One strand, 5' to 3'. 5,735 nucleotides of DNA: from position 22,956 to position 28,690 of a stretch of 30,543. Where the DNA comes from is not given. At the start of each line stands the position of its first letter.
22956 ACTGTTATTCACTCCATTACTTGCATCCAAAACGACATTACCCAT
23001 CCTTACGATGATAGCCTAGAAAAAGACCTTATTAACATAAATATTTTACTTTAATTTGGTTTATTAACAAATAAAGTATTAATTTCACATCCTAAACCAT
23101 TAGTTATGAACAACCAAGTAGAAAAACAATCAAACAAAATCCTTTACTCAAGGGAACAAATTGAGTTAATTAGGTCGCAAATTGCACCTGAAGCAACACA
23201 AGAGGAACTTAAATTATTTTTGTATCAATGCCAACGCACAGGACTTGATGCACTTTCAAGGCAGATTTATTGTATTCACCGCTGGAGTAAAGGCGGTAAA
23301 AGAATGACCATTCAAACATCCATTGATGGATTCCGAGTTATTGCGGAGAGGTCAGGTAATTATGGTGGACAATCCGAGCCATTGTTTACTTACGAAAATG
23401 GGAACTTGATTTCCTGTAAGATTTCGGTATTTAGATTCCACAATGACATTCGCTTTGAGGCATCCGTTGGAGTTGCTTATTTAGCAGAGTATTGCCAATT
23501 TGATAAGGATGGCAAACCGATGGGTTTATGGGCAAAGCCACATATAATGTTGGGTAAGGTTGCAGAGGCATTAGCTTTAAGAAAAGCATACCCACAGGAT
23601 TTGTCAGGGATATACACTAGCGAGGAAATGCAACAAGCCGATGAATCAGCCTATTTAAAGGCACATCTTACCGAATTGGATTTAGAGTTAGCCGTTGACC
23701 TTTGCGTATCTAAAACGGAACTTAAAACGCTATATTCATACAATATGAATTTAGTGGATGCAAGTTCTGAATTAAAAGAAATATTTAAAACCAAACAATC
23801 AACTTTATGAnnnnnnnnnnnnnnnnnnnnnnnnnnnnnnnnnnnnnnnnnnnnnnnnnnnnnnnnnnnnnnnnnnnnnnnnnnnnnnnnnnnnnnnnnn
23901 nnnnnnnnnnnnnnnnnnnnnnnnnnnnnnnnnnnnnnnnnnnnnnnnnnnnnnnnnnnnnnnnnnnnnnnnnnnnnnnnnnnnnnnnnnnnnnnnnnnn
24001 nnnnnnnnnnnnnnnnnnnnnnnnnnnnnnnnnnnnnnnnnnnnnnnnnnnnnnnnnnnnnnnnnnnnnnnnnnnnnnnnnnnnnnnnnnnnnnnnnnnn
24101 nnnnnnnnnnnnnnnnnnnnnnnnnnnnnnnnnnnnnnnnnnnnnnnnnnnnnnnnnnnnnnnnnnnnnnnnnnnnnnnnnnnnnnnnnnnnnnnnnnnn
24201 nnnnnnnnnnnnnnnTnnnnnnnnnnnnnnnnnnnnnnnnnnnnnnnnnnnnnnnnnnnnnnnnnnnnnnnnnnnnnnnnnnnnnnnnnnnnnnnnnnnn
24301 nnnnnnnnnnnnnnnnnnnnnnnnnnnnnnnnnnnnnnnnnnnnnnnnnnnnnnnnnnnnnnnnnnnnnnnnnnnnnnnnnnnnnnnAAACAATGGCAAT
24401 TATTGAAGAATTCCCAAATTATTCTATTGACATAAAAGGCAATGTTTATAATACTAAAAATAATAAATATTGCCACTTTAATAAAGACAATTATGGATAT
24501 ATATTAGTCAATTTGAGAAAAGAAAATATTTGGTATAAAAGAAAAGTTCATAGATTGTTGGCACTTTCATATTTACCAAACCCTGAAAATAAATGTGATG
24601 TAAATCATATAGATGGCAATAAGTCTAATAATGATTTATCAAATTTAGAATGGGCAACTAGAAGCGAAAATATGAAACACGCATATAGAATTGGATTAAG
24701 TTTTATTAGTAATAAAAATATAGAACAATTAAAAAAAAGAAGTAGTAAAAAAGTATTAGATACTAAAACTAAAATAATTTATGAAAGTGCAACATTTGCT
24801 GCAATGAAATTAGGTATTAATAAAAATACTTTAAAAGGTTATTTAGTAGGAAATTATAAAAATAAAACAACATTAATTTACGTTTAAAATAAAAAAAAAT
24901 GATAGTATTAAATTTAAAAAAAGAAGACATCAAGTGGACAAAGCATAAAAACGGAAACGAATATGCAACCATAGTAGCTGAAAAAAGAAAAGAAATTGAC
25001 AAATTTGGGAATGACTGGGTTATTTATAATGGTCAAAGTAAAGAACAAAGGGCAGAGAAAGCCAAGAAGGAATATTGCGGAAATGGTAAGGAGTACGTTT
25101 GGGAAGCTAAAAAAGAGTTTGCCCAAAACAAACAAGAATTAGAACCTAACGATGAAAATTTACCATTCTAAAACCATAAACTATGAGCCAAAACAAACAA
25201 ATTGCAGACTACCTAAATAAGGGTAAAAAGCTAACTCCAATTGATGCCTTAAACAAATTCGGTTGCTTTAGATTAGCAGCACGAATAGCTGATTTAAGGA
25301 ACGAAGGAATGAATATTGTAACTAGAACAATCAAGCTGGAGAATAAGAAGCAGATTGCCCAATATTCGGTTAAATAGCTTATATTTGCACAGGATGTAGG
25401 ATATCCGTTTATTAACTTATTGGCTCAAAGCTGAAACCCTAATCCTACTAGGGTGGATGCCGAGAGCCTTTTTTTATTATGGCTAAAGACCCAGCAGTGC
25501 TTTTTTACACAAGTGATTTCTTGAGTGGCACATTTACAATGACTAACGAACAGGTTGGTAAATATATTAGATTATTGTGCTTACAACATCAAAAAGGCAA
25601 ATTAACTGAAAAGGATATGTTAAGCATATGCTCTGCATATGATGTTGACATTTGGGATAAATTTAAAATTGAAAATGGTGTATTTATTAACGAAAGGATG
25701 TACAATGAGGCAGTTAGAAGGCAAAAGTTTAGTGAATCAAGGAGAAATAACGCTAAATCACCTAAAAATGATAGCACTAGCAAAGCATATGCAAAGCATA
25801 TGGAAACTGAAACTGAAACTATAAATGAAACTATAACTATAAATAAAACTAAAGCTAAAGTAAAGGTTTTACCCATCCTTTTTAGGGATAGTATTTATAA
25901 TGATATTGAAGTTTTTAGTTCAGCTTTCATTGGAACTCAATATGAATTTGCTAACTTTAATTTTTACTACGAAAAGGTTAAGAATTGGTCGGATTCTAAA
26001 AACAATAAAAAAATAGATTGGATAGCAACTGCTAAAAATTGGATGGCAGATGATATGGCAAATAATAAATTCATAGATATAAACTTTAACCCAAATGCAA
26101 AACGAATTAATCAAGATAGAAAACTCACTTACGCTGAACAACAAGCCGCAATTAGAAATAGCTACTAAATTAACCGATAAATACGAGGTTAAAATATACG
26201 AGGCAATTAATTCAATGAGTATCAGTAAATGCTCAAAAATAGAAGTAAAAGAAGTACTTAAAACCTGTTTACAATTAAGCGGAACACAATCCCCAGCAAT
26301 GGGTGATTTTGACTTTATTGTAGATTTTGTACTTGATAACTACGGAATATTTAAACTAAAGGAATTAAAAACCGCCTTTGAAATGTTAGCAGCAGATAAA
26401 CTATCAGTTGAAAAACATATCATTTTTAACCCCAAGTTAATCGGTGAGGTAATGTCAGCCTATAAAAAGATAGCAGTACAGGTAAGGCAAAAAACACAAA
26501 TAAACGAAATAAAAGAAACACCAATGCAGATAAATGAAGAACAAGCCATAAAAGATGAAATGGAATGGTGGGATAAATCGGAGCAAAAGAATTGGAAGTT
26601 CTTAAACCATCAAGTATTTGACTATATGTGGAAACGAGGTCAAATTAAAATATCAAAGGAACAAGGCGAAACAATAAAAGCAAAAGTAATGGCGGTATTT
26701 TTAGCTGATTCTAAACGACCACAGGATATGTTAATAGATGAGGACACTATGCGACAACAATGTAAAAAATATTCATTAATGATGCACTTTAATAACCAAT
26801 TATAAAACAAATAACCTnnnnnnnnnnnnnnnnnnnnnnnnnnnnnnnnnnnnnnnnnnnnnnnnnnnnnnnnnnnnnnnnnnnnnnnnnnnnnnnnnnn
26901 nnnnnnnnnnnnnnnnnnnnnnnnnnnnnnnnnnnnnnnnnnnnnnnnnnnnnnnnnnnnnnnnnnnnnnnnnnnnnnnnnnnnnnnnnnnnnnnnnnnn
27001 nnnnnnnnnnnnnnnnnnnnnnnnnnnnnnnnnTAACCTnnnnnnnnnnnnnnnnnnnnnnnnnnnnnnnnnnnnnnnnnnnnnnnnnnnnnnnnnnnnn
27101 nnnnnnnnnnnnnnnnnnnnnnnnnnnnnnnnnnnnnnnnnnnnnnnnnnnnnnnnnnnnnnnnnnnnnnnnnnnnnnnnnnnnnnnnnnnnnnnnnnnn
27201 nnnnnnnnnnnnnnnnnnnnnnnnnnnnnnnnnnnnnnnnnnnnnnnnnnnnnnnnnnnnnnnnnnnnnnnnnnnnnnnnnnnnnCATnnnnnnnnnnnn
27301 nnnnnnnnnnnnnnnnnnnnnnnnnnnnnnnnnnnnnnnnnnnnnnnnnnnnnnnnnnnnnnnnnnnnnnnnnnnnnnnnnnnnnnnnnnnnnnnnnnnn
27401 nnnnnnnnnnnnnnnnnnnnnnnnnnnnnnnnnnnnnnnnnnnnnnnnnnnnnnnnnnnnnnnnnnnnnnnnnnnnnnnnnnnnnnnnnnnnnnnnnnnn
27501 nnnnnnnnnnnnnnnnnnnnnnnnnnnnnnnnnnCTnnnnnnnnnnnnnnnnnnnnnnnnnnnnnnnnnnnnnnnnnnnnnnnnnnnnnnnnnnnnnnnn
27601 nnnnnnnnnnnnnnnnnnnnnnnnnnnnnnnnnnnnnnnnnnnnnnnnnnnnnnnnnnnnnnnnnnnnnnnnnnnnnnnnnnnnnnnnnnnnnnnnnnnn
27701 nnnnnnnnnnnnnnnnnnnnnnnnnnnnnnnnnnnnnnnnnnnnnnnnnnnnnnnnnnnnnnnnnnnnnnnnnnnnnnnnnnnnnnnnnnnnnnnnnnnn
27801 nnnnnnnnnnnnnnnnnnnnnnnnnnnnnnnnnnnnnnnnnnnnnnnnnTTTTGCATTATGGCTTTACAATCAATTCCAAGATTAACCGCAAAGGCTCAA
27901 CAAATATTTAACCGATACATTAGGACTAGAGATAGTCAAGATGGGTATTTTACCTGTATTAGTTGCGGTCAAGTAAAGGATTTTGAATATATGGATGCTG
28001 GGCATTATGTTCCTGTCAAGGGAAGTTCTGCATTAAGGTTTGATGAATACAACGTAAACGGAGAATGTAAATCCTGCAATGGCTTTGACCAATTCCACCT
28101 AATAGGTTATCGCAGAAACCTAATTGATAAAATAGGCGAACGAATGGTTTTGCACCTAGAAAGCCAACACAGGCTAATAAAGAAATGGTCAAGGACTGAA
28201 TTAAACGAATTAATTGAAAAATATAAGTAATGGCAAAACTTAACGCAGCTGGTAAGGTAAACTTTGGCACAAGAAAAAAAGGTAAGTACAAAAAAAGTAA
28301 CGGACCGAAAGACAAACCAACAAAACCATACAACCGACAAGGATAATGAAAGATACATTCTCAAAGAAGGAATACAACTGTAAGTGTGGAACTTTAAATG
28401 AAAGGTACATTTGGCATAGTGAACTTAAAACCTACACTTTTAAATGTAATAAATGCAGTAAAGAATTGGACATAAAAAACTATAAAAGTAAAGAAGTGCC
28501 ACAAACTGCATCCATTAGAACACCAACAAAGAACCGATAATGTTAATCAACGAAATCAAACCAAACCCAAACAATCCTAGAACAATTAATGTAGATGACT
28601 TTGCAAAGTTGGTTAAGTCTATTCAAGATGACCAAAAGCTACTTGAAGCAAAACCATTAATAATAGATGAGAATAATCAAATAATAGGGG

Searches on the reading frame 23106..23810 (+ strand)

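Call 34: search_protein_families(library=phrogs, proteins=[window:23106-23810:+], max_evalue=0.01)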
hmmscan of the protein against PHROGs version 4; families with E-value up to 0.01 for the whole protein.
window:23106-23810:+ (234 aa): 5 families
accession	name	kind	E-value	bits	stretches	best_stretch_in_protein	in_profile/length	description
phrog_2780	-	DNA, RNA and nucleotide metabolism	6.8e-43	148.4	1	13-179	35-216/369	RecT-like ssDNA annealing protein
phrog_2449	-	DNA, RNA and nucleotide metabolism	2.8e-28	100.4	1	17-180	20-200/301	single strand annealing protein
phrog_10056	-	DNA, RNA and nucleotide metabolism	1.2e-15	58.7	1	19-180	31-191/302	RecT-like ssDNA annealing protein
phrog_252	-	DNA, RNA and nucleotide metabolism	5.7e-15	56.6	1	27-185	39-190/263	Bet-like ssDNA annealing protein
phrog_2760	-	DNA, RNA and nucleotide metabolism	4.9e-14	53.4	1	2-181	2-194/257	RecT-like ssDNA annealing protein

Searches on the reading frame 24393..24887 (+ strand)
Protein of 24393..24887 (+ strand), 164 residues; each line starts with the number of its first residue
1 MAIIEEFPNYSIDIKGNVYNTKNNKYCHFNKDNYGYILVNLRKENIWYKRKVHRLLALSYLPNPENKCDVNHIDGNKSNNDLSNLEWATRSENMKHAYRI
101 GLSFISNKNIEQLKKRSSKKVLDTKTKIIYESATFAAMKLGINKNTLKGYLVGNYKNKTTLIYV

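Call 11: search_protein_families(library=phrogs, proteins=[window:24393-24887:+], max_evalue=0.001)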
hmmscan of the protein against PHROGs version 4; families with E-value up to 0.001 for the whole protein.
window:24393-24887:+ (164 aa): 12 families
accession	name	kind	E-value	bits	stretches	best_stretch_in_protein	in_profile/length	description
phrog_59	-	DNA, RNA and nucleotide metabolism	1e-36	128.2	1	3-156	142-273/423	HNH endonuclease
phrog_959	-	DNA, RNA and nucleotide metabolism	2.3e-28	99.7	1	5-122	13-130/138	HNH endonuclease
phrog_1492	-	DNA, RNA and nucleotide metabolism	1.6e-16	61.5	1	31-105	93-167/414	HNH endonuclease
phrog_37683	-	unknown function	2.4e-16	60.7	1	8-100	119-211/279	-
phrog_99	-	DNA, RNA and nucleotide metabolism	7.2e-09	36.8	1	9-96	119-204/383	HNH endonuclease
phrog_15471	-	DNA, RNA and nucleotide metabolism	1.2e-06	29.5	1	25-123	9-99/183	HNH endonuclease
phrog_17657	-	DNA, RNA and nucleotide metabolism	1.9e-06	28.8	1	10-89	79-166/168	HNH endonuclease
phrog_7545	-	DNA, RNA and nucleotide metabolism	2.8e-06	28.6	1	25-98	57-135/160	HNH endonuclease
phrog_30377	-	DNA, RNA and nucleotide metabolism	3.5e-06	28.1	1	52-104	12-62/82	HNH endonuclease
phrog_14913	-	DNA, RNA and nucleotide metabolism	5e-05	24.4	1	26-96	17-87/149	HNH endonuclease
phrog_4578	-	DNA, RNA and nucleotide metabolism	7.9e-05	23.6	1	69-95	31-57/130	HNH endonuclease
phrog_1891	-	DNA, RNA and nucleotide metabolism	0.00022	21.7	1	30-95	146-210/255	HNH endonuclease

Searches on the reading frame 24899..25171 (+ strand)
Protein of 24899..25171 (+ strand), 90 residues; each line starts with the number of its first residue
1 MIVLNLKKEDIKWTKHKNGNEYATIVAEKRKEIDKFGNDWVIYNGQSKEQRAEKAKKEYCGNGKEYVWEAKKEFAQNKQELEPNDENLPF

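Call 11: search_protein_families(library=phrogs, proteins=[window:24899-25171:+], max_evalue=0.001)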
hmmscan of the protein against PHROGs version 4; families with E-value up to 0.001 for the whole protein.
window:24899-25171:+ (90 aa): 1 family
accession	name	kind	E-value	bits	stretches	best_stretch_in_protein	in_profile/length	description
phrog_24909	-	unknown function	2.9e-06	28.8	1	5-79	14-89/104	-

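Call 65: search_protein_families(library=pfam, proteins=[window:24899-25171:+], max_evalue=0.01)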
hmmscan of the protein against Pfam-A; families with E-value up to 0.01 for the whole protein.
window:24899-25171:+ (90 aa): 0 families

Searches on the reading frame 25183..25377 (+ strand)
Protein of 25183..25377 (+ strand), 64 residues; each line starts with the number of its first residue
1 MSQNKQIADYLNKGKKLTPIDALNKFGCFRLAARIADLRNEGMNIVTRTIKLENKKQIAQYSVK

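Call 11: search_protein_families(library=phrogs, proteins=[window:25183-25377:+], max_evalue=0.001)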
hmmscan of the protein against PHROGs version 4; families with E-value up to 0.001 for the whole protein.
window:25183-25377:+ (64 aa): 1 family
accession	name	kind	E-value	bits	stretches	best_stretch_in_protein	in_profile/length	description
phrog_4973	-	unknown function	7.8e-19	69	1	1-63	67-130/149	-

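Call 65: search_protein_families(library=pfam, proteins=[window:25183-25377:+], max_evalue=0.01)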
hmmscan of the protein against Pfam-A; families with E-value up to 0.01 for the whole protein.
window:25183-25377:+ (64 aa): 1 family
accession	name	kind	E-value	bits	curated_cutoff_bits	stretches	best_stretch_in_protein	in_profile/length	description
PF14090.12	HTH_39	-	1.8e-14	53.8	21.3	1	2-62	1-66/70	Winged helix-turn-helix domain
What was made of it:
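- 25183..25377 (+): Upstream neighbour of E2: a 64-aa HTH_39 winged-helix protein. Its stop codon is 2 nt before the box. Pfam E = 1.8e-14 (call 65).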

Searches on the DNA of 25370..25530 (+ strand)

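Call 20: search_dna_similar(query=window:25375-25530:+, collection=phages, mode=distant, max_evalue=0.01, max_rows=30)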
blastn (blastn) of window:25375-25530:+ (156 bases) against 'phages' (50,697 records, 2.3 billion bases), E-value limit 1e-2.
No match.

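Call 31: search_rna_families(source=window, start=25370, end=25490, threshold=evalue, max_evalue=10, show_alignments=3)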
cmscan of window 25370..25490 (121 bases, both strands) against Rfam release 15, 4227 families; matches with E-value up to 10: 1.
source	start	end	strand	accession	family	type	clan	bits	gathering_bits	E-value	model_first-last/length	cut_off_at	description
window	25457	25490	+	RF02820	V_AS9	Gene; antisense;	-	12.6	50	4.9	1-34/104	3'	Vibrio RNA AS9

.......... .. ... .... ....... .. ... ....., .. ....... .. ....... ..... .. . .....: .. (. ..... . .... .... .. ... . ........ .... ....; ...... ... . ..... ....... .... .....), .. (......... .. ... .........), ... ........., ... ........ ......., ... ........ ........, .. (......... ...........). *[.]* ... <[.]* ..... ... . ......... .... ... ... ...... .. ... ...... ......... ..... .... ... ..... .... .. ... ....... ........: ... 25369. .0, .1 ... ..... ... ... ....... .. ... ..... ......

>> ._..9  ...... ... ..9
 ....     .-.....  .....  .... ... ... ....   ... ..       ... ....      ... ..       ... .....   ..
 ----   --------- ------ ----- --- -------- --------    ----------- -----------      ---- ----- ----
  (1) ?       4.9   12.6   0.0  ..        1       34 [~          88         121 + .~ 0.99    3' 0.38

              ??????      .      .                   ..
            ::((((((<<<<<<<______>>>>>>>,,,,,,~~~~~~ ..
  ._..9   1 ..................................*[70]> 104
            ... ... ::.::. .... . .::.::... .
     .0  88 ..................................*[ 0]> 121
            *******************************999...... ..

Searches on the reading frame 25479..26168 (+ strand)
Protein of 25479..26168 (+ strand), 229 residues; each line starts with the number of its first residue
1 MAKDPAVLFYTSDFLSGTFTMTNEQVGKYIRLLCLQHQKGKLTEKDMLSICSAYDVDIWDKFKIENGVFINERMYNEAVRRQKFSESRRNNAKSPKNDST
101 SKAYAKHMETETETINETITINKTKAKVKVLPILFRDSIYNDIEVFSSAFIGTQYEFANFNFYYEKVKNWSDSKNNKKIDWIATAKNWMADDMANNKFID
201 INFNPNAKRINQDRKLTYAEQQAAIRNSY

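Call 11: search_protein_families(library=phrogs, proteins=[window:25479-26168:+], max_evalue=0.001)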
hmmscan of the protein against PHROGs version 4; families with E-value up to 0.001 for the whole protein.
window:25479-26168:+ (229 aa): 3 families
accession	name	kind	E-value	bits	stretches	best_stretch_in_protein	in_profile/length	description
phrog_6969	-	unknown function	8.1e-07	30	1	112-201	110-203/216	-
phrog_3992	-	DNA, RNA and nucleotide metabolism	6.4e-05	23.6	0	9-119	10-128/345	primosomal protein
phrog_9327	-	DNA, RNA and nucleotide metabolism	0.00096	19.8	0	8-106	8-119/276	primosomal protein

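Call 56: search_dna_similar(query=window:25479-26168:+, collection=phages, mode=protein, max_rows=15)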
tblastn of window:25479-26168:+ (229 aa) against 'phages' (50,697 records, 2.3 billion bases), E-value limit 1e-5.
Records with a match: 1; places in all: 1; records where one place covers at least 80% of the query: 0.
Best place of each record, by identity: <60% 1.
By first word of the organism name: Bacteriophage 1.
By host as written in the record: - 1.
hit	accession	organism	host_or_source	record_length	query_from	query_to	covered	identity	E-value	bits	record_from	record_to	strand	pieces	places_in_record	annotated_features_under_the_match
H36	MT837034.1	Bacteriophage sp.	human fecal samples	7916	3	91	39%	41.1%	4e-13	74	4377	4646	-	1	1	record has no annotation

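Call 65: search_protein_families(library=pfam, proteins=[window:25479-26168:+], max_evalue=0.01)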
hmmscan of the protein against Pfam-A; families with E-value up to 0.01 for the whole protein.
window:25479-26168:+ (229 aa): 1 family
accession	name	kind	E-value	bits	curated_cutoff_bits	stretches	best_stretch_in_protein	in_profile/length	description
PF07120.17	DUF1376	-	0.0037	18.1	30.1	0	9-52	5-48/86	Protein of unknown function (DUF1376)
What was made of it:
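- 25479..26168 (+): First gene of the replication module (weak DUF1376 / primosomal-like hit), fed by E2. Calls 11, 65.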

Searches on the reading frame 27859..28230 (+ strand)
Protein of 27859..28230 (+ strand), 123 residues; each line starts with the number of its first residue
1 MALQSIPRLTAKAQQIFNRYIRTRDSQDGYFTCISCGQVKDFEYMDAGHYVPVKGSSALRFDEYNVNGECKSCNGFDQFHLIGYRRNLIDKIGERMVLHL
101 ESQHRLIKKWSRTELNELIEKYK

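Call 35: search_protein_families(library=phrogs, proteins=[window:27859-28230:+], max_evalue=0.01)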
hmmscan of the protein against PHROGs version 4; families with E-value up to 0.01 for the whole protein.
window:27859-28230:+ (123 aa): 5 families
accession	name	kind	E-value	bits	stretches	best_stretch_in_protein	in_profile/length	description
phrog_171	-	DNA, RNA and nucleotide metabolism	4.6e-35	123.1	1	2-123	99-215/452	NinG/ Rap DNA junction specific endonuclease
phrog_5034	-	DNA, RNA and nucleotide metabolism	7.1e-35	121.1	1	4-123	9-124/138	NinG/ Rap DNA junction specific endonuclease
phrog_12986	-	unknown function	3.4e-10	41.2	1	7-68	71-128/130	-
phrog_4916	-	unknown function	6.1e-05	23.7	1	72-118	7-52/71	-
phrog_144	-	DNA, RNA and nucleotide metabolism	0.00081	20.1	1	27-74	81-129/175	HNH endonuclease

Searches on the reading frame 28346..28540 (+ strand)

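Call 35: search_protein_families(library=phrogs, proteins=[window:28346-28540:+], max_evalue=0.01)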
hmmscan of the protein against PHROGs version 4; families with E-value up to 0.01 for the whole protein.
window:28346-28540:+ (64 aa): 1 family
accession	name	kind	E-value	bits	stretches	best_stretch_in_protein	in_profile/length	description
phrog_1315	-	unknown function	0.003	18.8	1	28-54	3-29/108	-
